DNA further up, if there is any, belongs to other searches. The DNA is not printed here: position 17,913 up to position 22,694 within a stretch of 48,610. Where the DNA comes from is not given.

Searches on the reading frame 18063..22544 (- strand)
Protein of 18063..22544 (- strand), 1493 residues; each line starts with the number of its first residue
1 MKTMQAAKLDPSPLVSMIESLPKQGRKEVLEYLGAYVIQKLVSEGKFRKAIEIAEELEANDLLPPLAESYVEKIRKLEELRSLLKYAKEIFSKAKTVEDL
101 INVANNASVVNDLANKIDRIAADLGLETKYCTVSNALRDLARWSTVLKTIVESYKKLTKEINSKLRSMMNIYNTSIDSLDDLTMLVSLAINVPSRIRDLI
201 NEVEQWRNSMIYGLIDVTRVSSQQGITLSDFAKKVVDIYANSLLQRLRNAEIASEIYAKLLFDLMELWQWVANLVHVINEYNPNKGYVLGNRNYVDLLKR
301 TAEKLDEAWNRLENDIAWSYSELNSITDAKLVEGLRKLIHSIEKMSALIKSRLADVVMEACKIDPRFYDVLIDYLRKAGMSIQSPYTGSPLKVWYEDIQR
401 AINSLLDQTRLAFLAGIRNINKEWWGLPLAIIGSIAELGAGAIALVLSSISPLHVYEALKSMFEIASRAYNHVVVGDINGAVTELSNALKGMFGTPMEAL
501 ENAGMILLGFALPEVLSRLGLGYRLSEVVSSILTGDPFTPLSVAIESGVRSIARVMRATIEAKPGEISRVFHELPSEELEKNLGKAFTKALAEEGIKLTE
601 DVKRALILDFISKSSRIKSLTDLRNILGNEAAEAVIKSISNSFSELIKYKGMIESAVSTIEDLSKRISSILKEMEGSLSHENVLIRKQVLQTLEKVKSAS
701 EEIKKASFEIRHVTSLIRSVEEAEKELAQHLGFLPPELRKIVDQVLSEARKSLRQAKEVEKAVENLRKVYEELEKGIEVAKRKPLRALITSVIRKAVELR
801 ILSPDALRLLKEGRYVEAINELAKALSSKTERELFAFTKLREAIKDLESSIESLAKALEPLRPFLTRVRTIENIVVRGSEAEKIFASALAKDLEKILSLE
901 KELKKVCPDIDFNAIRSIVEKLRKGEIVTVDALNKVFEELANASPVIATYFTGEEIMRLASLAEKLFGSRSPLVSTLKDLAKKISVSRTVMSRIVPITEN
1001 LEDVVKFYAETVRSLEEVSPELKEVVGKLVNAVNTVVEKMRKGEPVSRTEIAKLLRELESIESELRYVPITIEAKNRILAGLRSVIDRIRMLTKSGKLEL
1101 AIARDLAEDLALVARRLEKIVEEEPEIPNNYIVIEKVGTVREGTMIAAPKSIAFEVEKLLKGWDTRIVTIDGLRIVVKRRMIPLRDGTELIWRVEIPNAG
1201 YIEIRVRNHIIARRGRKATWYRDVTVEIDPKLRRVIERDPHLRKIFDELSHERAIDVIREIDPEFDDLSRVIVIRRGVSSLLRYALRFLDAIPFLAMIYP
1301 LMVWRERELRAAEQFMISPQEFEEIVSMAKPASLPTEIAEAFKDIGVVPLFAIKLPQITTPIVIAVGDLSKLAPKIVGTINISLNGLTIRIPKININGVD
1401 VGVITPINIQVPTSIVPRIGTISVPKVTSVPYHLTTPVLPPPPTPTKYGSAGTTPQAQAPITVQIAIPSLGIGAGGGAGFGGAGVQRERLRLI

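Call 9: search_protein_families(library=pfam, proteins=[window:18063-22544:-], max_evalue=0.01)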
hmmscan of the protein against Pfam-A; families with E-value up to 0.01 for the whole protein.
window:18063-22544:- (1493 aa): 7 families
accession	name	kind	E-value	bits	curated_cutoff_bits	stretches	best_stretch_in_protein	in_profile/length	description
PF06103.16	DUF948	-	2.8e-05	24.7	37.2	1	646-714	21-88/89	Bacterial protein of unknown function (DUF948)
PF07464.16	ApoLp-III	-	0.00057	20.5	36.3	0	650-756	28-139/146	Apolipophorin-III precursor (apoLp-III)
PF23857.1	Phage_TAC_19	-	0.0024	18.4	27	0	37-121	20-93/109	Phage tail chaperone protein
PF23460.1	ZMYND8_CC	-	0.0059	17.2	27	0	737-783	19-64/65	ZMYND8 protein coiled-coil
PF12455.13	Dynactin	-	0.007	16.1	25.6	0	916-1032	173-285/286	Dynein associated protein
PF03909.22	BSD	-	0.0083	16.5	24.6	0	1223-1249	4-31/58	BSD domain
PF19191.5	HEF_HK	-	0.0086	17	24.1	0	744-777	15-48/67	HEF_HK domain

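Call 11: search_protein_families(library=phrogs, proteins=[window:18063-22544:-], max_evalue=0.001)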
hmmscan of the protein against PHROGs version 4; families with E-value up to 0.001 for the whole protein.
window:18063-22544:- (1493 aa): 3 families
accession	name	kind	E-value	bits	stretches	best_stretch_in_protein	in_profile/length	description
phrog_3590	-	unknown function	1.6e-05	25.5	0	637-868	146-367/481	-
phrog_167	-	tail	2.8e-05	23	0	454-1042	589-902/1555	tail length tape measure protein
phrog_788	-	tail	0.00029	21.7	0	886-1030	155-289/297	tail protein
